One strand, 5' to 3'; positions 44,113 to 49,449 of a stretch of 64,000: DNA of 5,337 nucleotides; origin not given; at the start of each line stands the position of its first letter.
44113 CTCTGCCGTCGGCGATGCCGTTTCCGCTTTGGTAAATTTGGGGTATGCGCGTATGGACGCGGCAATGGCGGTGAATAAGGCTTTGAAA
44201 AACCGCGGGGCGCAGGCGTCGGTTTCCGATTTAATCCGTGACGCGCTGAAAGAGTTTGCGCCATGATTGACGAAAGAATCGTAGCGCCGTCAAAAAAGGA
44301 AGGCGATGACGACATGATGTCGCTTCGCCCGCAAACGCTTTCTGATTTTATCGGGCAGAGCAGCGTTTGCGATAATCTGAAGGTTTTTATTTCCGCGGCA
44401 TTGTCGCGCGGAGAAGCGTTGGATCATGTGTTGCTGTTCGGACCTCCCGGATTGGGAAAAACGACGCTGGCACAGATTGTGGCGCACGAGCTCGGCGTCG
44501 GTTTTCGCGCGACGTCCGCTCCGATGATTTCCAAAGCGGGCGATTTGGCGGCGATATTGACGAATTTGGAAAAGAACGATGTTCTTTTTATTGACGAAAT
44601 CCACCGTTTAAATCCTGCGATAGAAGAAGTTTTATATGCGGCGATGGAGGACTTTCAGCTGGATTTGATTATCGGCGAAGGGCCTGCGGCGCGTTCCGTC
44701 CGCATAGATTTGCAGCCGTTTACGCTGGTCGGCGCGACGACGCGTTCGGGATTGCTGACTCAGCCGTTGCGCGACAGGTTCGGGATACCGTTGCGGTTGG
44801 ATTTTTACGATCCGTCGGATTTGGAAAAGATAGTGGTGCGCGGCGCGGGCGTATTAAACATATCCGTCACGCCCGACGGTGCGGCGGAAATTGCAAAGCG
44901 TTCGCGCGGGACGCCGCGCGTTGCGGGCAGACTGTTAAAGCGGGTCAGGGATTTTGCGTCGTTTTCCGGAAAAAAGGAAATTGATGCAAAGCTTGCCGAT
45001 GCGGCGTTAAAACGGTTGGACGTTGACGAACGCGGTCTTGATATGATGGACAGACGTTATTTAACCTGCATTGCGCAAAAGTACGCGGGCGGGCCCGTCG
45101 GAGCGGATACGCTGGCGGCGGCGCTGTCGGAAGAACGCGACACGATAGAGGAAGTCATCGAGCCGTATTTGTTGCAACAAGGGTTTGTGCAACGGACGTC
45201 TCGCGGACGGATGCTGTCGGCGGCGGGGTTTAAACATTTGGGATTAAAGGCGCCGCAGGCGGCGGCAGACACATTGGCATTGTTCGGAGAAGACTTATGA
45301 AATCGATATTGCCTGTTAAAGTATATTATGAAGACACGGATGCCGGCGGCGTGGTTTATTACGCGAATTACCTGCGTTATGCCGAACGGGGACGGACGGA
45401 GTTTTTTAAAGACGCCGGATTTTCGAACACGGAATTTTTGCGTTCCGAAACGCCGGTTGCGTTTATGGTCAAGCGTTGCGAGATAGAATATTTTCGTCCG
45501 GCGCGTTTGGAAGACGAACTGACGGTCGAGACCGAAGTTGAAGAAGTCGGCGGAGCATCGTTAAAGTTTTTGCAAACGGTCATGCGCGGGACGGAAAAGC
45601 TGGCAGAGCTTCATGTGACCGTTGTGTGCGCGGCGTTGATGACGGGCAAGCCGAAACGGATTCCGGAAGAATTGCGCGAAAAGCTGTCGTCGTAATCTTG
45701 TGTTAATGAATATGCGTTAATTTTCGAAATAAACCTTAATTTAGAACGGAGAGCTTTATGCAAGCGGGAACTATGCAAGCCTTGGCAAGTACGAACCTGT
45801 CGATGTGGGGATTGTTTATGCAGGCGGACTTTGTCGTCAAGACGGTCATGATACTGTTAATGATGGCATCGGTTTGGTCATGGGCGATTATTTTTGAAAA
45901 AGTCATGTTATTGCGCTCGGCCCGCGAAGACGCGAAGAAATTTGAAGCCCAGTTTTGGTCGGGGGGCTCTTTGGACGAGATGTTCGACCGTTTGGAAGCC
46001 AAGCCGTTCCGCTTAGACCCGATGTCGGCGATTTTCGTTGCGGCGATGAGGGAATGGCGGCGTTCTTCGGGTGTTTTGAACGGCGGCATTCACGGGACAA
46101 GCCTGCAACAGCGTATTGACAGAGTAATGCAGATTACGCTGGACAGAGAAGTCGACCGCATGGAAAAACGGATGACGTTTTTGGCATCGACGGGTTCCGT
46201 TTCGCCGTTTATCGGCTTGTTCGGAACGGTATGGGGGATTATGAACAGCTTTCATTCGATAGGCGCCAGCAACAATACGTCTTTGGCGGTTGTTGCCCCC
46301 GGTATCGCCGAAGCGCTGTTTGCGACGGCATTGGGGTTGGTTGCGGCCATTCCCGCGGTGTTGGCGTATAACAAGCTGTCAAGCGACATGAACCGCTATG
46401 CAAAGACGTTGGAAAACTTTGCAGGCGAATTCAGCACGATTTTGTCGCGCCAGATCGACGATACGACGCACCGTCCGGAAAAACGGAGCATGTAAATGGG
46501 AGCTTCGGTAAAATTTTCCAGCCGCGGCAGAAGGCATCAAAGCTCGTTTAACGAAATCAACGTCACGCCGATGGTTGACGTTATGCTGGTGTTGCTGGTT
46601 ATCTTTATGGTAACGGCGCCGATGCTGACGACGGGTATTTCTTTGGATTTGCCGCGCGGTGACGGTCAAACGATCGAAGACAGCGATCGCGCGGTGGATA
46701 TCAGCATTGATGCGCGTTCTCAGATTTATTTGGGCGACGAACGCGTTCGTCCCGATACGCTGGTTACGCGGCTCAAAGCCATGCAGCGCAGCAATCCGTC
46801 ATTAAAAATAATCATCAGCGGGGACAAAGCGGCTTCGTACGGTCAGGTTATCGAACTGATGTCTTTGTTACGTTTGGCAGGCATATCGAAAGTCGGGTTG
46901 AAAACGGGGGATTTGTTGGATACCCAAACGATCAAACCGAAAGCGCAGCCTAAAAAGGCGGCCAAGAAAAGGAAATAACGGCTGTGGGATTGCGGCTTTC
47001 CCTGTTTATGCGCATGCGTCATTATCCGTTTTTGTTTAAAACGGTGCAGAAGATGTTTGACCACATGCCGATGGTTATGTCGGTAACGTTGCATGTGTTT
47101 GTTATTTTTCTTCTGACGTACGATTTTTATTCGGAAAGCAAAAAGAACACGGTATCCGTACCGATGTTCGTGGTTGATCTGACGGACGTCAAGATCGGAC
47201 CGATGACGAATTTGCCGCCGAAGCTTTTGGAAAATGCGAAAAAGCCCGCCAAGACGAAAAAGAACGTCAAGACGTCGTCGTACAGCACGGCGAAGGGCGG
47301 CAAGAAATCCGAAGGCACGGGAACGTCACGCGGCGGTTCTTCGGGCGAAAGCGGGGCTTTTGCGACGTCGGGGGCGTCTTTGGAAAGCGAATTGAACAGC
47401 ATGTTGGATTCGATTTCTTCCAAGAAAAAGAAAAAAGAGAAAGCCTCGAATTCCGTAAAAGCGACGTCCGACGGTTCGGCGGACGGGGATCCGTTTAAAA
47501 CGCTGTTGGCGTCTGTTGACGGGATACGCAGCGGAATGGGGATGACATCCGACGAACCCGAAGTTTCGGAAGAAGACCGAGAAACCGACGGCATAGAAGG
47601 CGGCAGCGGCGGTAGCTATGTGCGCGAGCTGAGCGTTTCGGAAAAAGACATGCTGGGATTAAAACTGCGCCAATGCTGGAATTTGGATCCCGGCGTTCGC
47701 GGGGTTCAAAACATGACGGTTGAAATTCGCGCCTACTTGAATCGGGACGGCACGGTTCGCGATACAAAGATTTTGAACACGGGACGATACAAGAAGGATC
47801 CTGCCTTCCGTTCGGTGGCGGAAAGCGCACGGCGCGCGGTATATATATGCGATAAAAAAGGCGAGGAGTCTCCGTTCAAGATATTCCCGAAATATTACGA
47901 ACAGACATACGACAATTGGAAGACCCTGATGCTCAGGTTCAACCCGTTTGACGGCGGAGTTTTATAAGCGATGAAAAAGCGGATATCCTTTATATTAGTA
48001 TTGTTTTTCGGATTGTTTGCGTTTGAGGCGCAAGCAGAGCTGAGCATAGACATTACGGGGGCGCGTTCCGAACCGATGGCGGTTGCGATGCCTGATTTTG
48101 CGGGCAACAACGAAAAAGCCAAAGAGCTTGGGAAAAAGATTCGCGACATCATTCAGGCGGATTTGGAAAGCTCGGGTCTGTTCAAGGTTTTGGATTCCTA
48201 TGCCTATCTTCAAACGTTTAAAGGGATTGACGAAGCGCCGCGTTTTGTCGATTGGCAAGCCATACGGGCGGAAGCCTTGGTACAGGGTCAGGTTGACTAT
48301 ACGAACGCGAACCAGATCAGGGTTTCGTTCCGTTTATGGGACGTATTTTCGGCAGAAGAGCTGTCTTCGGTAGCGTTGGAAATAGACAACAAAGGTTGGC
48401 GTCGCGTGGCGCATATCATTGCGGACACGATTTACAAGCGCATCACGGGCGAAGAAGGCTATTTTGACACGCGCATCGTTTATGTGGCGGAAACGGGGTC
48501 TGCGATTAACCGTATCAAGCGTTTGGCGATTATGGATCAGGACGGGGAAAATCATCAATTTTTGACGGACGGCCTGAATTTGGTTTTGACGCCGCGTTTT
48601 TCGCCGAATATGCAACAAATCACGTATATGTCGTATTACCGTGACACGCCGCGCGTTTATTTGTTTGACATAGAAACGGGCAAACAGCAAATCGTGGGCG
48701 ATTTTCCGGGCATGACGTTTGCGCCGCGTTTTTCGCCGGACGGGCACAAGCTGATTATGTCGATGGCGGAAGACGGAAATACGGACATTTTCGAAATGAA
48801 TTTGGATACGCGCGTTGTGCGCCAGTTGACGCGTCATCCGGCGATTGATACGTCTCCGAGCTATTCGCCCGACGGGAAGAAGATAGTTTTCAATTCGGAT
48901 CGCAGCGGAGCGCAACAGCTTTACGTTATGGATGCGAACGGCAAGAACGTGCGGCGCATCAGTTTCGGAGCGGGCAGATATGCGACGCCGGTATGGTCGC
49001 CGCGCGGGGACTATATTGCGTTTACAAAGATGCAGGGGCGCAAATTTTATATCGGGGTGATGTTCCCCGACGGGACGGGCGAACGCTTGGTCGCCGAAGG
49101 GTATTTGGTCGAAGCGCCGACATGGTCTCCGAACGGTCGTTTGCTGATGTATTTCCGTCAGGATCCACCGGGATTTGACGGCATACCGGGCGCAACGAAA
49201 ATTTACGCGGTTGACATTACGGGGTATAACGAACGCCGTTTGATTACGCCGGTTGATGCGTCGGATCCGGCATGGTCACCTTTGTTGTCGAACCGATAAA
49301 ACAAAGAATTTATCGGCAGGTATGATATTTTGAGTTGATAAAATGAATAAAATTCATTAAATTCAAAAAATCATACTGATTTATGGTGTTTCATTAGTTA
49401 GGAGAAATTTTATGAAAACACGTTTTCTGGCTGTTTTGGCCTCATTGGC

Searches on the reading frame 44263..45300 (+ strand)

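Call 61: search_protein_families(library=pfam, proteins=[window:44263-45300:+], max_evalue=0.00001)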
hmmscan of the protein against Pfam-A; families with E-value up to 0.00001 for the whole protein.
window:44263-45300:+ (345 aa): 5 families
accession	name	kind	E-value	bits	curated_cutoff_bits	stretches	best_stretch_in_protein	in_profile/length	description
PF05496.18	RuvB_N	-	3.7e-79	264.5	27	1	21-179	1-159/159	Holliday junction DNA helicase RuvB P-loop domain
PF17864.7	AAA_lid_4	-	3.6e-30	104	27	1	182-255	1-74/74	RuvB AAA lid domain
PF05491.19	RuvB_C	-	6.8e-27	93.7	24.7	1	256-326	1-71/72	RuvB C-terminal winged helix domain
PF00004.35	AAA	-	1.1e-21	78.1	21.2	1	56-177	1-127/131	ATPase family associated with various cellular activities (AAA)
PF07728.20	AAA_5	-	7.4e-09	36.2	22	1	55-173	1-139/139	AAA domain (dynein-related subfamily)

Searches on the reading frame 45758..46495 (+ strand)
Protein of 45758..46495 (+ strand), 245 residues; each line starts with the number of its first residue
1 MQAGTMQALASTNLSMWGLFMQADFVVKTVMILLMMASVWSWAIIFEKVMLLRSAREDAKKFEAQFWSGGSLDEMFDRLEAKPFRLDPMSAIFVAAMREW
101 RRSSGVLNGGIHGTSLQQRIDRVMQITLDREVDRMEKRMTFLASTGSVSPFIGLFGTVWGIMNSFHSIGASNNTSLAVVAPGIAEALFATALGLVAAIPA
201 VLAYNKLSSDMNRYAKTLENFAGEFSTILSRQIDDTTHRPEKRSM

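Call 61: search_protein_families(library=pfam, proteins=[window:45758-46495:+], max_evalue=0.00001)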
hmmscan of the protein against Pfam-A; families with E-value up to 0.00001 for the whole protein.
window:45758-46495:+ (245 aa): 1 family
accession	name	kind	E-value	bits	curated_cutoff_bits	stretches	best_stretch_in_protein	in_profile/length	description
PF01618.21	MotA_ExbB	-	4.7e-38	130.2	22.9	1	90-219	7-126/127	MotA/TolQ/ExbB proton channel family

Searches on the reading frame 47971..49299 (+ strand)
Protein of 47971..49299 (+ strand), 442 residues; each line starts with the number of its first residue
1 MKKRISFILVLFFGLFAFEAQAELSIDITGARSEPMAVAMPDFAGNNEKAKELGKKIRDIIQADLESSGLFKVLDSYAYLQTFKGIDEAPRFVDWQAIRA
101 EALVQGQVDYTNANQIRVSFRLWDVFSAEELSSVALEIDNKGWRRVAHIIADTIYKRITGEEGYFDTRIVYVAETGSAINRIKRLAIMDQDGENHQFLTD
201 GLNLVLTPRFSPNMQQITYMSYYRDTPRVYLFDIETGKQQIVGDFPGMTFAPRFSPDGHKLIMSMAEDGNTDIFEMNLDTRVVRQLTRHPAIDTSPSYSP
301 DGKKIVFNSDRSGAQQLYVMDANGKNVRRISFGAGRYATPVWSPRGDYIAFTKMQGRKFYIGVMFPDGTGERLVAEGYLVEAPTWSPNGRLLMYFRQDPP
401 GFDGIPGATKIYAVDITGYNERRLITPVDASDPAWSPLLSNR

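Call 61: search_protein_families(library=pfam, proteins=[window:47971-49299:+], max_evalue=0.00001)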
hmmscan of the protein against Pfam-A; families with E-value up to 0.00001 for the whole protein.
window:47971-49299:+ (442 aa): 3 families
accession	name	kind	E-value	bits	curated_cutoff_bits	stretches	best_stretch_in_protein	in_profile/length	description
PF04052.18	TolB_N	-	1.2e-28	99.7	22.4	1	24-131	1-106/106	TolB amino-terminal domain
PF07676.18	PD40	-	6.7e-26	90.1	20.9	1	283-319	1-38/38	WD40-like Beta Propeller Repeat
PF00930.27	DPPIV_N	-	2.5e-08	33.5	22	0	299-353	1-61/354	Dipeptidyl peptidase IV (DPP IV) N-terminal region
